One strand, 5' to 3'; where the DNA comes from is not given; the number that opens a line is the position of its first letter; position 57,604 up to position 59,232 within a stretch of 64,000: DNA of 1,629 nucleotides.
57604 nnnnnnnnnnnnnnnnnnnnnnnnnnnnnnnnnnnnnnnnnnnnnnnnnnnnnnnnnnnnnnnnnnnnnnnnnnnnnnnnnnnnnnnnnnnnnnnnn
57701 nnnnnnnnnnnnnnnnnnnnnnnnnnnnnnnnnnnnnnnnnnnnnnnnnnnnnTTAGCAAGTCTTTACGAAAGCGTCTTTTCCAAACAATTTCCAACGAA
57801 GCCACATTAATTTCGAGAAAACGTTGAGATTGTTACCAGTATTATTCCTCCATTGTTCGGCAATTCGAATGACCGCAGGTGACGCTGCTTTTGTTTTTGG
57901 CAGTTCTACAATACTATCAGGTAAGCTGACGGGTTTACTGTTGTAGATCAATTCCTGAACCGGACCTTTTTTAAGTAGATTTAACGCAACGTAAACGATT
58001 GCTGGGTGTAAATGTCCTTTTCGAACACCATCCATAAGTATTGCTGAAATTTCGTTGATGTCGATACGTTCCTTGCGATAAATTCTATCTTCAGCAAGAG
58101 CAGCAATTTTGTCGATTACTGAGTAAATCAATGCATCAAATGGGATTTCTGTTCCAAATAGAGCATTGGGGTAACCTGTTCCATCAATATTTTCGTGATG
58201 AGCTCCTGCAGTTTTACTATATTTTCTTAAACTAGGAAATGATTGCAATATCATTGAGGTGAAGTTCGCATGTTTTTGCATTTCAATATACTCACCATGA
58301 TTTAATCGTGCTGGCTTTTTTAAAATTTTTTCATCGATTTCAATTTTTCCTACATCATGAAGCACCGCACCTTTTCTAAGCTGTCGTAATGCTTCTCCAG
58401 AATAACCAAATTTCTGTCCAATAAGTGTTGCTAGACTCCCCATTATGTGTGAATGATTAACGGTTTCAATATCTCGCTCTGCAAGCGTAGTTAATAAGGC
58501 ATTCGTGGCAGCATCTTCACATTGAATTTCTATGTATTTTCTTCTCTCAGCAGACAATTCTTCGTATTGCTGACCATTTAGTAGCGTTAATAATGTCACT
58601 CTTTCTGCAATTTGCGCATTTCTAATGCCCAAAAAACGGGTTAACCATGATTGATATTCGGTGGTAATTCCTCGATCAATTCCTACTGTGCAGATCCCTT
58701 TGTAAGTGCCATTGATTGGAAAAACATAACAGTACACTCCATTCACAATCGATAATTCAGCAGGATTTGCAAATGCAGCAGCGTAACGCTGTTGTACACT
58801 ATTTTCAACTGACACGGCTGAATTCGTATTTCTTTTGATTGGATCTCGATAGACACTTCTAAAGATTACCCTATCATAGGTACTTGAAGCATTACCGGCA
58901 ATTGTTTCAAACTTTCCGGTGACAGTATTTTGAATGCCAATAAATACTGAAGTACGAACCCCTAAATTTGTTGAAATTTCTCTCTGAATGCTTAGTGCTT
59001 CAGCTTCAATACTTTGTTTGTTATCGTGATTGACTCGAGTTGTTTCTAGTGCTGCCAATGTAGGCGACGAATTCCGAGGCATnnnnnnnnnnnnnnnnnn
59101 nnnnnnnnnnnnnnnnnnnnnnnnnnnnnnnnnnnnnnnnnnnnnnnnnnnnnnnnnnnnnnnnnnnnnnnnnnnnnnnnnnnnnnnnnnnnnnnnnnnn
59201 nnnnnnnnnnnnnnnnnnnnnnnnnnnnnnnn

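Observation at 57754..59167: Orphan GAF-HD-GYP phosphodiesterase divergent from pilMNO, with a G-quadruplex motif and direct repeat in the shared promoter region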

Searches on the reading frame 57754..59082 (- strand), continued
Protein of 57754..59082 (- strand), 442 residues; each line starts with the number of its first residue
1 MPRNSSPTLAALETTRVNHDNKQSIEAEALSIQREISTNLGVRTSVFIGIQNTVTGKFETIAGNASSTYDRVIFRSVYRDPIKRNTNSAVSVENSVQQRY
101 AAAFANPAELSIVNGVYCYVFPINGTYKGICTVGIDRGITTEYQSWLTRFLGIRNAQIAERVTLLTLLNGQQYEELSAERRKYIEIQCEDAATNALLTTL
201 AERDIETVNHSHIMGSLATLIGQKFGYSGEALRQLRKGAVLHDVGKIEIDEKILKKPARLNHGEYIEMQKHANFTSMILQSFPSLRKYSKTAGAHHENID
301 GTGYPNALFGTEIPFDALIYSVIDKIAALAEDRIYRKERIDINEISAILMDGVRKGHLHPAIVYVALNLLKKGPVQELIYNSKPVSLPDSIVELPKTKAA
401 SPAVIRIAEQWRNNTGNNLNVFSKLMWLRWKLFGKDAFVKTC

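Call 18: search_solved_structures(query=window:57754-59082:-, max_evalue=0.001, show_alignments=3)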
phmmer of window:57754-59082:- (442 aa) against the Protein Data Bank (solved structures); distinct sequences matched with E-value up to 0.001: 5.
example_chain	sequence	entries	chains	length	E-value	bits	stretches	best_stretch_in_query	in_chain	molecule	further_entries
5z7c_A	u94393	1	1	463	4.7e-22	82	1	203-355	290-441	3'3'-cGAMP-specific phosphodiesterase 3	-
4mcw_A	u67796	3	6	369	3.7e-17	65.8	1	202-342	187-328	Metal dependent phosphohydrolase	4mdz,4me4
4r8z_A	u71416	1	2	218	1.7e-10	43.9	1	228-339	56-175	Cyclic di-GMP phosphodiesterase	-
9rbz_A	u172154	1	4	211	1.1e-09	41.2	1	193-376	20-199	HD domain/sensory box protein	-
9rc0_A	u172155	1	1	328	2.9e-09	39.8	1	193-375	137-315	HD domain/sensory box protein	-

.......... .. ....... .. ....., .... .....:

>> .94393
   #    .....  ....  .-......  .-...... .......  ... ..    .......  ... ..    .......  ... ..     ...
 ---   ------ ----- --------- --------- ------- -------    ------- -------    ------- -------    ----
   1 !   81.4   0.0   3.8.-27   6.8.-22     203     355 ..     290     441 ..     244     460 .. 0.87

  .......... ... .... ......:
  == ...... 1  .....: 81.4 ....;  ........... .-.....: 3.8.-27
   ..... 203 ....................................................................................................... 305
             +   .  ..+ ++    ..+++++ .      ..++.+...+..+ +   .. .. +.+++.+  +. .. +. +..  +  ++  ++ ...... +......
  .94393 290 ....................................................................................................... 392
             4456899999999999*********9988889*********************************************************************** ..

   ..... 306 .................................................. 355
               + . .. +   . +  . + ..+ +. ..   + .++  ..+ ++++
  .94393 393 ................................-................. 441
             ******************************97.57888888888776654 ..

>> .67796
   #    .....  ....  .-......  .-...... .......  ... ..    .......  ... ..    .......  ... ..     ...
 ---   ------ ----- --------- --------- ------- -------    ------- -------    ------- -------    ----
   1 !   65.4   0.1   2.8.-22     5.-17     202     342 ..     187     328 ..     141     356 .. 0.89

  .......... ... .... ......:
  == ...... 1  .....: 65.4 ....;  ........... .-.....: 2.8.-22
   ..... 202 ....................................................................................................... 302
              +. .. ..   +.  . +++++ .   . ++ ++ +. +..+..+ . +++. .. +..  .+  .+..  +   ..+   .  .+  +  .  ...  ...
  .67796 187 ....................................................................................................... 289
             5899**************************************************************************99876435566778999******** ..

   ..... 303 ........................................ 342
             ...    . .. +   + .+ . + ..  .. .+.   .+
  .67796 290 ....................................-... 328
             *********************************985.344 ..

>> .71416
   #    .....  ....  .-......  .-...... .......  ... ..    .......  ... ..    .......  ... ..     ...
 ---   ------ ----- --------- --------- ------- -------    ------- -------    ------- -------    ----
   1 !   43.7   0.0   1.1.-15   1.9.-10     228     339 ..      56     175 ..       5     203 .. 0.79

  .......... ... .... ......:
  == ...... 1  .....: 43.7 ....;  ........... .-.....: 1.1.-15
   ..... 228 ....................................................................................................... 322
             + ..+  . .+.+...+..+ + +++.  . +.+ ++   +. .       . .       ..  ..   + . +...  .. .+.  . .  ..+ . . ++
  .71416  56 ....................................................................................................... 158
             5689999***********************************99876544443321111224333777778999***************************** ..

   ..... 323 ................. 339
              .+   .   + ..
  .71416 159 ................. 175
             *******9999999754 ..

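Call 49: predict_structure(alignment_id=A2)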
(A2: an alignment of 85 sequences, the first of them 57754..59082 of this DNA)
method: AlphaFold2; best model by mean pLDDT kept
length: 442 residues; sequences in the alignment: 85
mean_pLDDT: 71.9   pTM: 0.56
mean pLDDT of the five models: 71.9, 70.3, 69.2, 68.3, 68.2
residues with pLDDT >= 90: 185; 70-90: 58; 50-70: 77; < 50: 122
segments of 3 or more residues with pLDDT < 50: 1-20, 39-90, 106-139, 390-400, 440-442
pLDDT, mean of each block of 10 residues (from residue 1): 30 32 62 58 41 29 30 38 42 54 49 40 41 45 71 75 73 82 91 95 95 97 98 98 98 95 98 98 97 98 98 98 97 88 97 98 98 91 72 42 61 60 60 57 45
secondary structure, 60 per line:
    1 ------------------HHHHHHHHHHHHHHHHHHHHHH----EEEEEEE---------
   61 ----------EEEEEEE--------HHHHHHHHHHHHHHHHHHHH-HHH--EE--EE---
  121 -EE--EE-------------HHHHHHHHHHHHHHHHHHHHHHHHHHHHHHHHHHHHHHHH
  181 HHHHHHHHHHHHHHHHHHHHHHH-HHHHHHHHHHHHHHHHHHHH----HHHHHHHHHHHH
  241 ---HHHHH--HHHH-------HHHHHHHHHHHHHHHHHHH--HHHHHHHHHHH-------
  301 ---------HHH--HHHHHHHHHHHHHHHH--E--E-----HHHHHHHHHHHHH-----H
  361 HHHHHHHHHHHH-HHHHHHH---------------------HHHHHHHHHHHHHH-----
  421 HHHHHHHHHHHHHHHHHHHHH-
elements in order: H19-40 E45-51 E71-77 H86-105 H141-203 H205-224 H229-240 H244-248 H251-254 H262-280 H283-293 H315-330 H342-354 H360-372 H374-380 H402-415 H421-441

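Call 54: fold_search(model_id=the predicted structure, library=pdb)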
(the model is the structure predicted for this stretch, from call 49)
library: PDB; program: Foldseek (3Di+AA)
matches with E <= 10: 370; with E <= 0.001: 19
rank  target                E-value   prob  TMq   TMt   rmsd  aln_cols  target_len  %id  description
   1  4mcw_A                5.8e-10  1.00  0.39  0.47  11.1       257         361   26  Crystal structure of a HD-GYP domain (a cyclic-di-GMP phosphodiesterase) containing a tri-nuclear metal centre (released 2014-02-19)
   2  4mcw_B                1.1e-09  1.00  0.40  0.48  10.8       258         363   25  Crystal structure of a HD-GYP domain (a cyclic-di-GMP phosphodiesterase) containing a tri-nuclear metal centre (released 2014-02-19)
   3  4r8z_A                1.6e-09  1.00  0.41  0.78   3.4       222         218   23  Crystal Structure of PA4781 HD-GYP domain from Pseudomonas aeruginosa at 2.2A resolution showing a bi-metallic Ni ion  (released 2015-03-04)
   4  9rbz_A                1.6e-09  1.00  0.37  0.75   4.6       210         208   27  DvhD, HD-GYP domain, c-di-GMP-bound (released 2026-03-04)
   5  9rbz_B                2.8e-09  1.00  0.39  0.79   4.1       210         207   25  DvhD, HD-GYP domain, c-di-GMP-bound (released 2026-03-04)
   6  9rbz_C                3.3e-09  1.00  0.38  0.78   4.2       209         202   26  DvhD, HD-GYP domain, c-di-GMP-bound (released 2026-03-04)
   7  9rbz_D                3.3e-09  1.00  0.37  0.76   4.4       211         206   27  DvhD, HD-GYP domain, c-di-GMP-bound (released 2026-03-04)
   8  4r8z_B                5.6e-09  1.00  0.41  0.79   3.2       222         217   23  Crystal Structure of PA4781 HD-GYP domain from Pseudomonas aeruginosa at 2.2A resolution showing a bi-metallic Ni ion  (released 2015-03-04)
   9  9rc0                  3.7e-06  1.00  0.36  0.52  16.1       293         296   17  DvhD, PAS/HD-GYP domains (released 2026-03-04)
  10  3tmc_A                1.5e-05  1.00  0.32  0.45   3.7       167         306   22  Bd1817, a HDG"Y"P protein from Bdellovibrio bacteriovorus (released 2011-10-19)
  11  3tm8_A                1.6e-05  1.00  0.33  0.46   6.9       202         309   21  Bd1817, a HDG"Y"P protein from Bdellovibrio bacteriovorus (released 2011-10-19)
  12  3tmb_B                2.0e-05  1.00  0.32  0.43   3.7       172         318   22  Bd1817, a HDG"Y"P protein from Bdellovibrio bacteriovorus (released 2011-10-19)
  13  3tm8_B                2.1e-05  1.00  0.33  0.46   6.9       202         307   21  Bd1817, a HDG"Y"P protein from Bdellovibrio bacteriovorus (released 2011-10-19)
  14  3tmd                  3.4e-05  1.00  0.33  0.46   6.9       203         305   20  Bd1817, a HDG"Y"P protein from Bdellovibrio bacteriovorus (released 2011-10-19)
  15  4s1b_D                9.6e-05  1.00  0.30  0.57   6.5       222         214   16  Crystal Structure of L. monocytogenes phosphodiesterase PgpH HD domain in complex with Cyclic-di-AMP (released 2015-02-11)
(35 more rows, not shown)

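Call 65: find_encoding_contigs(protein=P0121, flank=4000, max_places=4)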
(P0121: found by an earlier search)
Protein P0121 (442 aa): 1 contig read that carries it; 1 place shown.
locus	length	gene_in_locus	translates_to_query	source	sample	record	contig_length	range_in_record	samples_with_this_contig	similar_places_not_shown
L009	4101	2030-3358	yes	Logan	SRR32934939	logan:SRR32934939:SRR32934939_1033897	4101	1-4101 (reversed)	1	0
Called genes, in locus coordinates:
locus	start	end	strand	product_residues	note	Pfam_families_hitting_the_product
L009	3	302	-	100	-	?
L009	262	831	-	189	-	-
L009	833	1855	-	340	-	PF11104:PilM_2, PF06723:MreB_Mbl (faint), PF14450:FtsA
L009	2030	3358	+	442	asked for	PF13487:HD_5, PF01966:HD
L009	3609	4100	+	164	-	?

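Call 68: search_protein_families(library=padloc, proteins=[window:57754-59082:-], max_evalue=0.001)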
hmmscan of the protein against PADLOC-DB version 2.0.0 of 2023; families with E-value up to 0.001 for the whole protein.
window:57754-59082:- (442 aa): 0 families

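Call 76: search_protein_families(library=pfam, proteins=[L009:3609-4100:+], max_evalue=0.001)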
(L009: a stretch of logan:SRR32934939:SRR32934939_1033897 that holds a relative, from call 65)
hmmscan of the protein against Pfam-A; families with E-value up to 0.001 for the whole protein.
L009:3609-4100:+ (164 aa): 0 families

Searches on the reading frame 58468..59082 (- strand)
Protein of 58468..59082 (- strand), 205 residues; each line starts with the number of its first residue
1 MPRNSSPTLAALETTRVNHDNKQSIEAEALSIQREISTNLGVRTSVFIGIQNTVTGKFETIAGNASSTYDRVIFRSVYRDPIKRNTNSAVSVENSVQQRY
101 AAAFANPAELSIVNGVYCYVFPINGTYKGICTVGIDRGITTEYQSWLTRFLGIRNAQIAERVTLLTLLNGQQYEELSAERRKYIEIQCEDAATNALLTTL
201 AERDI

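Call 24: search_protein_representatives(protein=window:58495-59082:-)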
Query: 196 residues. Proteins with E-value up to 0.001 (for the whole library): 3; up to 1e-10: 3; up to 1e-30: 2. The best 3 are listed.
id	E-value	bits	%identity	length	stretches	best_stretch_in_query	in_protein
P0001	2.0e-121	418.9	100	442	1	1-196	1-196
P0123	1.3e-116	403.3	36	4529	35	133-165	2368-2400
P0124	1.0e-13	68.2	35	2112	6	133-165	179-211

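Call 53: search_protein_families(library=pfam, proteins=[window:58468-59082:-], max_evalue=1)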
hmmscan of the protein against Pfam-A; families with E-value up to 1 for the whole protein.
window:58468-59082:- (205 aa): 0 families

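Call 59: predict_structure(protein=window:58468-59082:-)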
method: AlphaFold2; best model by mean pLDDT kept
length: 205 residues; sequences in the alignment: 1
mean_pLDDT: 33.9   pTM: 0.27
mean pLDDT of the five models: 33.9, 33.8, 32.4, 31.3, 30.2
residues with pLDDT >= 90: 0; 70-90: 0; 50-70: 2; < 50: 203
segments of 3 or more residues with pLDDT < 50: 1-26, 31-205
pLDDT, mean of each block of 10 residues (from residue 1): 30 32 47 44 38 37 32 29 25 27 25 34 34 37 43 33 29 38 32 33 30
secondary structure, 60 per line:
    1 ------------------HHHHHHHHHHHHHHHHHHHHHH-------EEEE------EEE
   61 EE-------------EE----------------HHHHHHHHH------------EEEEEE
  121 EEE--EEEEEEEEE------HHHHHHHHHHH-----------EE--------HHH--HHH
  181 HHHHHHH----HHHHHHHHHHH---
elements in order: H19-40 E48-51 E58-62 H94-102 E115-123 E126-134 H141-151 H178-187 H192-202

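Call 73: search_solved_structures(query=window:58495-59082:-, max_evalue=10)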
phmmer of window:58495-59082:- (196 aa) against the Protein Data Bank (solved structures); distinct sequences matched with E-value up to 10: 2.
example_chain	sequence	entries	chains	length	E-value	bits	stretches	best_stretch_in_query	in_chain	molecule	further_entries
9edq_A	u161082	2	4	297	0.26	14.7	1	128-169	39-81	VP1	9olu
8vlt_H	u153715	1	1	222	1.6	12.1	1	124-147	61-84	2526 Fab Heavy Chain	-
